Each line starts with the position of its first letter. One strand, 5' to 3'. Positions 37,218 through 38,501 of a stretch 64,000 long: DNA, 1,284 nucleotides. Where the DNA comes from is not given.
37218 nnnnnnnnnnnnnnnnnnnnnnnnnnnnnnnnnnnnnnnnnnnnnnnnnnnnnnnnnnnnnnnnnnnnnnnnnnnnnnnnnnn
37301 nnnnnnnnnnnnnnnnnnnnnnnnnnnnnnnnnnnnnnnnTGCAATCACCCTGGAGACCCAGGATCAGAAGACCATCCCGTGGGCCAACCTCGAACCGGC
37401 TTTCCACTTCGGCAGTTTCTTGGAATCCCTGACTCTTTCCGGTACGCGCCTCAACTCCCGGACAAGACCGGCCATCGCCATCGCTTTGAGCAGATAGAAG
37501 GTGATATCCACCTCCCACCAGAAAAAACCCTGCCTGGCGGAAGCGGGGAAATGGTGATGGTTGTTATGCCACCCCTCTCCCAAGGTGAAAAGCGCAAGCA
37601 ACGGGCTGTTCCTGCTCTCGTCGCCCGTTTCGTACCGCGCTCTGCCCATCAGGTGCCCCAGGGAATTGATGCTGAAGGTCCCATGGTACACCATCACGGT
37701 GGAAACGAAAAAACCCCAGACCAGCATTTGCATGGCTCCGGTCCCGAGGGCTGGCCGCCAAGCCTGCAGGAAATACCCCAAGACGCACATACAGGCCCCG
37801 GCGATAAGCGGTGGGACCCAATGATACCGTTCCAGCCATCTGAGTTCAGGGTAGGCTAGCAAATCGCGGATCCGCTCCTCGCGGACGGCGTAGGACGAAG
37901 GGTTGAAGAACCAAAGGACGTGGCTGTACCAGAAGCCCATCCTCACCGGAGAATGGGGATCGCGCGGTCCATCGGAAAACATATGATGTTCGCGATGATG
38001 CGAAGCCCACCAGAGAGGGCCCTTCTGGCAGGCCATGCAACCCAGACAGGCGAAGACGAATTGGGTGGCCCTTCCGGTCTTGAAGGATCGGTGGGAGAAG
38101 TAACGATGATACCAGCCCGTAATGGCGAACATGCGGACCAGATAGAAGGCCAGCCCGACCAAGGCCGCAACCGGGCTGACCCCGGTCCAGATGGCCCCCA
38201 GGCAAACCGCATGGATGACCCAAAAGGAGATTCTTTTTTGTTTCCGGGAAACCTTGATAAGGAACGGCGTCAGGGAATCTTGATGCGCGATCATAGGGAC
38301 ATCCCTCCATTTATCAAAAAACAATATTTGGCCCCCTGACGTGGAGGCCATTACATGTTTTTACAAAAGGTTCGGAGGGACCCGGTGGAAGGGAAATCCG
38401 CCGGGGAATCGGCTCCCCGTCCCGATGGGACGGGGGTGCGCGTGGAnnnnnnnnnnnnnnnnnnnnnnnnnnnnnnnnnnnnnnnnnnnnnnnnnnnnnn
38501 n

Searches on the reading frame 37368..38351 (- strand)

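Call 63: search_protein_families(library=pfam, proteins=[window:37368-38351:-], max_evalue=0.00001)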
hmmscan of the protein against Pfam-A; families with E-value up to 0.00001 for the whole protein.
window:37368-38351:- (328 aa): 1 family
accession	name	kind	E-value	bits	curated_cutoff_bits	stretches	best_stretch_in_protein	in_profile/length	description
PF00487.30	FA_desaturase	-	5.3e-19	69.4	29.7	1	61-276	4-226/253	Fatty acid desaturase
